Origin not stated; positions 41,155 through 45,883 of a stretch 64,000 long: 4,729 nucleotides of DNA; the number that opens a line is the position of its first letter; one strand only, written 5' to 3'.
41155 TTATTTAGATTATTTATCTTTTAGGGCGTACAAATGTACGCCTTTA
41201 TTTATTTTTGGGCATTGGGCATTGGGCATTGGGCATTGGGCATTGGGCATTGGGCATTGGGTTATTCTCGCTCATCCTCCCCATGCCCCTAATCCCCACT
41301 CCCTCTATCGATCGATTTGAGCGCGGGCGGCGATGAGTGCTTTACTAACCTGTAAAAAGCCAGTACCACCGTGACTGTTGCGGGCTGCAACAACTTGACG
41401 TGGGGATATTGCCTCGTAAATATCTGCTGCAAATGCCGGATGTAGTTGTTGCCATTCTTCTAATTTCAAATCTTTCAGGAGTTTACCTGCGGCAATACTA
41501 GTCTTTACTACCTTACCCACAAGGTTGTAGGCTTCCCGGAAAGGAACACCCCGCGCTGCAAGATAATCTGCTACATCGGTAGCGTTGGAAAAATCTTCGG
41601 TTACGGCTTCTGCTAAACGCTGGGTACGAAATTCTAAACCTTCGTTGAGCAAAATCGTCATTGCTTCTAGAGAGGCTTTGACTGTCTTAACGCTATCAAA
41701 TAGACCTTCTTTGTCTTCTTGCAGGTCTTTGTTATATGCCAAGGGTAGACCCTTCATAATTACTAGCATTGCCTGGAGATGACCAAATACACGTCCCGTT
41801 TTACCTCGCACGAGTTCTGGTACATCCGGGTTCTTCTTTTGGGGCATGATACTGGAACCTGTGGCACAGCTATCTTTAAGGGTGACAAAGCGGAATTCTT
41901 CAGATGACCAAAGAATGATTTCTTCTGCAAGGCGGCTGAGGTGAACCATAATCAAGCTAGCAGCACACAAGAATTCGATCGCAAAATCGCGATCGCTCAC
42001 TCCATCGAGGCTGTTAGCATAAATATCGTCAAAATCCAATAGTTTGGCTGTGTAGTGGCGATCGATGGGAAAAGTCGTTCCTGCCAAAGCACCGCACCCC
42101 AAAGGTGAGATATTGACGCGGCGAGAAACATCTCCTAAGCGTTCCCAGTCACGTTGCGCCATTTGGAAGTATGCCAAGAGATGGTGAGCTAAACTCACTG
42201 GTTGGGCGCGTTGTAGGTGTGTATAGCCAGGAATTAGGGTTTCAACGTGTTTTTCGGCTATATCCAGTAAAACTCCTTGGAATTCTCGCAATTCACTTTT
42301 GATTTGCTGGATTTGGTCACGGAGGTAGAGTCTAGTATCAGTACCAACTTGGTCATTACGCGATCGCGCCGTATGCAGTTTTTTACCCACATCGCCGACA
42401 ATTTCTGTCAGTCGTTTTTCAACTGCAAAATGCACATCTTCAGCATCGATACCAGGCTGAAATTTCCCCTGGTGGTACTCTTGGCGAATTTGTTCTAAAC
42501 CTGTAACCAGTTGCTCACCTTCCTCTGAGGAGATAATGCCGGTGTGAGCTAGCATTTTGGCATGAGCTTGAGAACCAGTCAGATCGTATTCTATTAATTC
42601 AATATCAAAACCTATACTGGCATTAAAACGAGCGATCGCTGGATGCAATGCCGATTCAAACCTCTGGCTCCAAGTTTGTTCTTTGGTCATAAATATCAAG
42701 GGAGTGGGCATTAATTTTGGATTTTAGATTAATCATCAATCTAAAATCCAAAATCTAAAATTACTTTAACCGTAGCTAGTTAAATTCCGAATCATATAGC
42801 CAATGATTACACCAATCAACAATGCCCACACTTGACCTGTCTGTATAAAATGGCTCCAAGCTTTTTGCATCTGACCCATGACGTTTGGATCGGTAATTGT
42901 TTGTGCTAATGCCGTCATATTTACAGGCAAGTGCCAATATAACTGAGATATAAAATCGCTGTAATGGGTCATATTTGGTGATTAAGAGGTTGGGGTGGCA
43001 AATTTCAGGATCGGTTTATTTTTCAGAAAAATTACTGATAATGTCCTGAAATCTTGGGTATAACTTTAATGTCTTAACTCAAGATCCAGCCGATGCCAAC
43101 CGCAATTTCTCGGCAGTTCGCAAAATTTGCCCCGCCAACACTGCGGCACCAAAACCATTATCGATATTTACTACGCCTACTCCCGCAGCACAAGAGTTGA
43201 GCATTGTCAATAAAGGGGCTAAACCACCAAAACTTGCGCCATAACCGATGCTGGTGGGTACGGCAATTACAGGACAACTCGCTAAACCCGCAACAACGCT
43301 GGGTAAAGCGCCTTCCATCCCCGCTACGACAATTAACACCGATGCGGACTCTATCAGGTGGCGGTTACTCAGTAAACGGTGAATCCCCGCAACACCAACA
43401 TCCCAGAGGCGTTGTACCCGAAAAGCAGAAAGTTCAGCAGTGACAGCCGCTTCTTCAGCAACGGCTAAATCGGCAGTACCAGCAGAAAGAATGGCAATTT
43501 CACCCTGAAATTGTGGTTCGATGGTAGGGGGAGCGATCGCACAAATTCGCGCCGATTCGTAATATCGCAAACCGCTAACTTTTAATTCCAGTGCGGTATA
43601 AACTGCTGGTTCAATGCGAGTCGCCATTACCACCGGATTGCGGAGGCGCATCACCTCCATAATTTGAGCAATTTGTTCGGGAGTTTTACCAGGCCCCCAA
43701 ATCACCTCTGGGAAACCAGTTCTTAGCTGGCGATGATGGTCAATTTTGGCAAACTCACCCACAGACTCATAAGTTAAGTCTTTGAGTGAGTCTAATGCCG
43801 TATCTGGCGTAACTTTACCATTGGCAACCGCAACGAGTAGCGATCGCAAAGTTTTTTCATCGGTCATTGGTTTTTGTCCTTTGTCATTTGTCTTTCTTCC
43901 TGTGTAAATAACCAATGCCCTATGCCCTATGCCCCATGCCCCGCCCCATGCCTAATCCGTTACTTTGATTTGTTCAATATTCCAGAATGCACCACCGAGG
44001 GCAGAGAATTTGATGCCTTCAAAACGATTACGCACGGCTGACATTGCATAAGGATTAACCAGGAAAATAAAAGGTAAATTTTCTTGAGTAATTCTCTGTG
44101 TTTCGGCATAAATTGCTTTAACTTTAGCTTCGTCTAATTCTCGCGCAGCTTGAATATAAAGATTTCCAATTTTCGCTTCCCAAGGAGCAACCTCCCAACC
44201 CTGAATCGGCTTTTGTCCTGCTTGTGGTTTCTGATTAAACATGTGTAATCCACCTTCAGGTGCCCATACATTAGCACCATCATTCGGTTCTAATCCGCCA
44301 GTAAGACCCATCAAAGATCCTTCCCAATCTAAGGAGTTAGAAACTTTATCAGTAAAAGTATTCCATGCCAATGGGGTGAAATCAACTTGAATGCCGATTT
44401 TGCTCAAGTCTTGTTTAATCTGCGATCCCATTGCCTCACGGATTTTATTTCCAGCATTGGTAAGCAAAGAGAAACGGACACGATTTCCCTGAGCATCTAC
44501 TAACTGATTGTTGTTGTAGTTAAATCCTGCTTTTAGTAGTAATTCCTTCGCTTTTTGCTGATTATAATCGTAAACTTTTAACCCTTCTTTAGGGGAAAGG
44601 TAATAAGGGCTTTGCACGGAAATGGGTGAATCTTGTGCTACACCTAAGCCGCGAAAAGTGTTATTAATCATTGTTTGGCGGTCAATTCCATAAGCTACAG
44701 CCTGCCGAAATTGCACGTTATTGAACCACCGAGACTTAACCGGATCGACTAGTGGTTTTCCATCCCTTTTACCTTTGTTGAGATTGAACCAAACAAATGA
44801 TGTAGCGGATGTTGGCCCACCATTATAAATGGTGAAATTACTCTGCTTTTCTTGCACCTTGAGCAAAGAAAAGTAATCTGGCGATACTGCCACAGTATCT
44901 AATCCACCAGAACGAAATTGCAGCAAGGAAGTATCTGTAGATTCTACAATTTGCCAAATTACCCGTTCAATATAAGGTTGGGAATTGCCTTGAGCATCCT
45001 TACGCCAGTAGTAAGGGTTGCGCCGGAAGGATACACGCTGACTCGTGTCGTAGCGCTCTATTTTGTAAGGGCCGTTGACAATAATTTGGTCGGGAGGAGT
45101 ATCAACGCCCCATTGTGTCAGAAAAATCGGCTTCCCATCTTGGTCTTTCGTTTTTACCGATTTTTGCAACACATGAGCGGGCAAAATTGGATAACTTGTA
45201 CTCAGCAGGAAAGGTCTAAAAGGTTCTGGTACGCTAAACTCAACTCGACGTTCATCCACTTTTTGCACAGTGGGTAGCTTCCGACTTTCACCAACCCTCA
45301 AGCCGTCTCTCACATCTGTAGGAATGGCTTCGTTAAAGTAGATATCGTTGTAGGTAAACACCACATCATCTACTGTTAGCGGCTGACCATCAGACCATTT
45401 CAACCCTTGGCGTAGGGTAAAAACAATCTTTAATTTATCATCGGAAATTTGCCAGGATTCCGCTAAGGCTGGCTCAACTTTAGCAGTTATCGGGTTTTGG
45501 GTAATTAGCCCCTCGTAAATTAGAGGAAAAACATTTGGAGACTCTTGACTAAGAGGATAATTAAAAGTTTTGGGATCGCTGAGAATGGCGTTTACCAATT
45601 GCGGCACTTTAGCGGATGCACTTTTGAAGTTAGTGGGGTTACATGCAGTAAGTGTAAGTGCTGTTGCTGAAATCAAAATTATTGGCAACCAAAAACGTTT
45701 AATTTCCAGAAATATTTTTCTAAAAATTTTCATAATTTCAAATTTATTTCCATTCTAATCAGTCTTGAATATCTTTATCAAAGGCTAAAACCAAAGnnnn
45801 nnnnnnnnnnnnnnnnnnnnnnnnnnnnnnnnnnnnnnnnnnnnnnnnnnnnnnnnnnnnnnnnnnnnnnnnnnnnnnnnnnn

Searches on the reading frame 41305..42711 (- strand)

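Call 60: search_protein_families(library=pfam, proteins=[window:41305-42711:-], max_evalue=0.00001)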
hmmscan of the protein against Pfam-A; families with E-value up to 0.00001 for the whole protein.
window:41305-42711:- (468 aa): 2 families
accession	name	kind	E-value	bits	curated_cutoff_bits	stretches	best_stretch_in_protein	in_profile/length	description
PF00206.25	Lyase_1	-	3.6e-75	253.7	27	1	17-310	2-312/312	Lyase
PF14698.11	ASL_C2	-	7.7e-26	90.8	27.3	1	374-442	1-69/69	Argininosuccinate lyase C-terminal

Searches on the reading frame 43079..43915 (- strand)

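Call 60: search_protein_families(library=pfam, proteins=[window:43079-43915:-], max_evalue=0.00001)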
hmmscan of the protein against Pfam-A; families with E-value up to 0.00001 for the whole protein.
window:43079-43915:- (278 aa): 1 family
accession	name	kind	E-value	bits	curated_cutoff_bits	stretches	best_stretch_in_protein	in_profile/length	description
PF00731.26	AIRC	-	6.3e-15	55.4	30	1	140-269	2-131/148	AIR carboxylase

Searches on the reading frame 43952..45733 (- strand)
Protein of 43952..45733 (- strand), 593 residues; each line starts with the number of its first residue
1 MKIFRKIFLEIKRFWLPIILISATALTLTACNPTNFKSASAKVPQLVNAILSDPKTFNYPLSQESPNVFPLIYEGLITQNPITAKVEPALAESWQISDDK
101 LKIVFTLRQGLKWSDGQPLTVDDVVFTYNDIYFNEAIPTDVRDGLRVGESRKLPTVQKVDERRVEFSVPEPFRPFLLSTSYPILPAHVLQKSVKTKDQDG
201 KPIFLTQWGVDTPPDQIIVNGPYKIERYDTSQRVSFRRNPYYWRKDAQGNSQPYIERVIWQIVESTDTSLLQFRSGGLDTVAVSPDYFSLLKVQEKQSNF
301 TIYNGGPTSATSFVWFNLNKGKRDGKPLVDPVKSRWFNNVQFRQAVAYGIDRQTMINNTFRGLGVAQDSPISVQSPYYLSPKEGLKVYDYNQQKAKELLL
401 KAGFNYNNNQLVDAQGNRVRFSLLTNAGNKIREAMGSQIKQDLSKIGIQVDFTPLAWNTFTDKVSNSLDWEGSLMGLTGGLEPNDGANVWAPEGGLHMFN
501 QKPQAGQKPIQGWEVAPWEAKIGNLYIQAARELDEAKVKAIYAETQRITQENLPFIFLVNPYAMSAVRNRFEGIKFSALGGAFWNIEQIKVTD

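Call 61: search_protein_families(library=pfam, proteins=[window:43952-45733:-], max_evalue=0.00001)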
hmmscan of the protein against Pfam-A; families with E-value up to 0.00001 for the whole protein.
window:43952-45733:- (593 aa): 1 family
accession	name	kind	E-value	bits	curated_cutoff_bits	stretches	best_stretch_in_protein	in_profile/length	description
PF00496.27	SBP_bac_5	-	3.8e-81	273.5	32.4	1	85-484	1-353/368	Bacterial extracellular solute-binding proteins, family 5 Middle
